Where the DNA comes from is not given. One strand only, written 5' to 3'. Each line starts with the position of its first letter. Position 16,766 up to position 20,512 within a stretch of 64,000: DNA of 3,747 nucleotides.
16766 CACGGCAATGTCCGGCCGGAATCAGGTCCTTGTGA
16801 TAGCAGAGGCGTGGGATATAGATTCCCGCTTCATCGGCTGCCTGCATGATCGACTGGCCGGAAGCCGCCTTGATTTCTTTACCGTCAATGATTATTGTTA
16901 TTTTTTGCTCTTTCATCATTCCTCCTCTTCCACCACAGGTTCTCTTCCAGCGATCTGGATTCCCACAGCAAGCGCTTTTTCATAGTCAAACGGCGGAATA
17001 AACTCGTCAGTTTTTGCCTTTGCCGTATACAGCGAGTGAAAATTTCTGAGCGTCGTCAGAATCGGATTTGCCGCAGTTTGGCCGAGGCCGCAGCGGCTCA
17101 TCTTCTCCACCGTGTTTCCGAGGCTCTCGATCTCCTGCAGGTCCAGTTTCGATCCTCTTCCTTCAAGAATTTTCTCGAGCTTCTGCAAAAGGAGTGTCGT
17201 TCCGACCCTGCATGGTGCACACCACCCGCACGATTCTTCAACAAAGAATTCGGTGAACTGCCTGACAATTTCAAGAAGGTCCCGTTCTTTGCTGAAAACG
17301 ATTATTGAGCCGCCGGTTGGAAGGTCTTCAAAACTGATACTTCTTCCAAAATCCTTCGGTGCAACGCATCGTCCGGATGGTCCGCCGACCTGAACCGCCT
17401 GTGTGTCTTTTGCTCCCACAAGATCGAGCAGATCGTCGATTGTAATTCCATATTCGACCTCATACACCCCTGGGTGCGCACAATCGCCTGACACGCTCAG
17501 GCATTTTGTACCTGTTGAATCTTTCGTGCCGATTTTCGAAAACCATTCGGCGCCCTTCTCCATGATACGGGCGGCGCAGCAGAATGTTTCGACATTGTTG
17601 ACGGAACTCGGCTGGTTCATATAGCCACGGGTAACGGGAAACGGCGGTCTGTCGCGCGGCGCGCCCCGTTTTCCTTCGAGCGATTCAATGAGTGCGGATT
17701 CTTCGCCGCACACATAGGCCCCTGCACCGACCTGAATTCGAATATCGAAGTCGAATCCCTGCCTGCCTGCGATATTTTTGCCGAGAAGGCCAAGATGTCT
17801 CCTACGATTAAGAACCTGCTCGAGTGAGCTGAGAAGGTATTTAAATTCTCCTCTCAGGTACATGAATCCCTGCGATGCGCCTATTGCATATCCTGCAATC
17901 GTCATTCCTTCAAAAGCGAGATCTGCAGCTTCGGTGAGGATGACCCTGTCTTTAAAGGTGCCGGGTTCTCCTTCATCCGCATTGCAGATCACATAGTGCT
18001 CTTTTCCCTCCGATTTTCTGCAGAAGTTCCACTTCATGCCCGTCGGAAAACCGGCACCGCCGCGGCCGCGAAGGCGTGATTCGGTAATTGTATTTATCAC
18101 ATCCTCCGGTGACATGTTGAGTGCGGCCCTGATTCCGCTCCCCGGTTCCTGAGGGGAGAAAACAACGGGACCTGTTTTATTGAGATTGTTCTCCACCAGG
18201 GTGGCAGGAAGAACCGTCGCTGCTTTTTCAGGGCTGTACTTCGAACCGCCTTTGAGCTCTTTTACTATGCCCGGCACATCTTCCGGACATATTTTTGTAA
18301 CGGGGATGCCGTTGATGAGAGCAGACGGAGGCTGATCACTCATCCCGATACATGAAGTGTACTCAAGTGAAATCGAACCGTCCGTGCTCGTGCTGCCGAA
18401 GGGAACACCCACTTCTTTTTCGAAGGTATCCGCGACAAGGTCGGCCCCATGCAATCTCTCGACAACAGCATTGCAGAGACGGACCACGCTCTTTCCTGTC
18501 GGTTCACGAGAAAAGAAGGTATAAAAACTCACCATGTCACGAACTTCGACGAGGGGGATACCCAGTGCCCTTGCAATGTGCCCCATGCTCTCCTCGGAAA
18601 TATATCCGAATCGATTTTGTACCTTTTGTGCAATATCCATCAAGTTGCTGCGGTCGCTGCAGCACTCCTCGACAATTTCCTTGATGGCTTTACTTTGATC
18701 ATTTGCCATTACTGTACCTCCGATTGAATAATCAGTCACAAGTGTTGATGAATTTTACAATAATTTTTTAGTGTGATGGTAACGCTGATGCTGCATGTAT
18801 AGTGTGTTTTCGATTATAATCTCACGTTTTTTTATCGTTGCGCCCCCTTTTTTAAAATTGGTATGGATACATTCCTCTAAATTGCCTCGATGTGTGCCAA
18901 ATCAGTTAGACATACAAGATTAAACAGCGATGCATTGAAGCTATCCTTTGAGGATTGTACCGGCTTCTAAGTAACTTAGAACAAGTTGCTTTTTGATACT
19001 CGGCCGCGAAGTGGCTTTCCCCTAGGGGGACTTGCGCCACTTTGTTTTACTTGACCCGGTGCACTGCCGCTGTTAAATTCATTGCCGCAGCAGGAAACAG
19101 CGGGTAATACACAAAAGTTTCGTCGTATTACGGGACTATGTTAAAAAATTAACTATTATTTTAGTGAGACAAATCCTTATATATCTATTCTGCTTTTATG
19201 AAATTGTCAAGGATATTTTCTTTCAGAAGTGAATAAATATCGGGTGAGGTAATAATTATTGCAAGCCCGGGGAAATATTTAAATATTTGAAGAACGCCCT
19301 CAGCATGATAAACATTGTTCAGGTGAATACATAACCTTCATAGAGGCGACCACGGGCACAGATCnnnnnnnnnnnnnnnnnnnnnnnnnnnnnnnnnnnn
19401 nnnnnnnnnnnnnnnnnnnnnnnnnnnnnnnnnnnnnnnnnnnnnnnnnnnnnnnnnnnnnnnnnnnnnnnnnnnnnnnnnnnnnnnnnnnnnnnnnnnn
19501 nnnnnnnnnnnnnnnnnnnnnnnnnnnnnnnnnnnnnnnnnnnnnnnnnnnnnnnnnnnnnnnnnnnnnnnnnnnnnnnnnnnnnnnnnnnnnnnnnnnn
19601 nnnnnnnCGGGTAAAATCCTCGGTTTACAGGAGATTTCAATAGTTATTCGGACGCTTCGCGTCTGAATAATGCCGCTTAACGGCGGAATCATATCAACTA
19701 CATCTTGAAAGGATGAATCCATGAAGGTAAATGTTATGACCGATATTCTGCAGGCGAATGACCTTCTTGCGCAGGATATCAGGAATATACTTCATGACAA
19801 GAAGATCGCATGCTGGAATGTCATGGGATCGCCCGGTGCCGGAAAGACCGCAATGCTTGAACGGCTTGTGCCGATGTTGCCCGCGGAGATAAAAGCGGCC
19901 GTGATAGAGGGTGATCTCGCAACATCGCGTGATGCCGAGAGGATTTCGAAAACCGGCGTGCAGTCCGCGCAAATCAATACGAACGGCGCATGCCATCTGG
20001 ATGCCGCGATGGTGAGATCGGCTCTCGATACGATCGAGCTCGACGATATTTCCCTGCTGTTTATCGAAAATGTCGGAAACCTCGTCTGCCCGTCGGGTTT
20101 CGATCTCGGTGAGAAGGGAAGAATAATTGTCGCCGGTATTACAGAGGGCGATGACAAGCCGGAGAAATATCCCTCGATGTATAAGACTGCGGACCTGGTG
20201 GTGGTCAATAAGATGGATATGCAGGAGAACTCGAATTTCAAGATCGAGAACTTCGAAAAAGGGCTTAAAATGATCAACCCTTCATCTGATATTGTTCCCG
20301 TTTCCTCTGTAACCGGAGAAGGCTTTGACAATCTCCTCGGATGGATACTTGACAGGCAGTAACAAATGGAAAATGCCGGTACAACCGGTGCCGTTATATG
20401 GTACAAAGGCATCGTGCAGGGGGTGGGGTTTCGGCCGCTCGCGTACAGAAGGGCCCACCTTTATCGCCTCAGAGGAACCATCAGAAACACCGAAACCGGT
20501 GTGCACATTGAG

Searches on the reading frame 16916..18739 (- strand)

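Call 56: search_protein_families(library=pfam, proteins=[window:16916-18739:-], max_evalue=0.001)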
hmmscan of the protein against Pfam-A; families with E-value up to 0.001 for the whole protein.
window:16916-18739:- (607 aa): 4 families
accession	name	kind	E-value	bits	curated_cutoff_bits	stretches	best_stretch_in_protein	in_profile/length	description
PF01512.22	Complex1_51K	-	1.7e-41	142.1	31.2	1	218-388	1-147/150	Nuo51 FMN-binding domain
PF01257.25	2Fe-2S_thioredx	-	5.9e-34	117.4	24.8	1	19-163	1-145/145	Thioredoxin-like [2Fe-2S] ferredoxin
PF10589.14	NADH_4Fe-4S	-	4.2e-27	94.3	23.5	1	491-573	2-84/85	NADH-ubiquinone oxidoreductase-F iron-sulfur binding region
PF10531.15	SLBB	-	0.00092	19.4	27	0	416-455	4-51/55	SLBB domain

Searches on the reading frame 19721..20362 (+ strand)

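Call 56: search_protein_families(library=pfam, proteins=[window:19721-20362:+], max_evalue=0.001)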
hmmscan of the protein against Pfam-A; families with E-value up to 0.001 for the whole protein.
window:19721-20362:+ (213 aa): 4 families
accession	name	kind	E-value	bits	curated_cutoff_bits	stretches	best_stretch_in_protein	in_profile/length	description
PF02492.25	cobW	-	3.9e-21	75.9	20.7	1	33-192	4-179/180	CobW/HypB/UreG, nucleotide-binding domain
PF00009.33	GTP_EFTU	-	5.4e-05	23.3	26.5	0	156-209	122-182/188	Elongation factor Tu GTP binding domain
PF03193.22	RsgA_GTPase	-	0.00014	22.2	30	0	18-58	98-135/174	RsgA GTPase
PF03308.22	MeaB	-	0.00023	20.7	23.1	0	34-209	38-231/273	Methylmalonyl Co-A mutase-associated GTPase MeaB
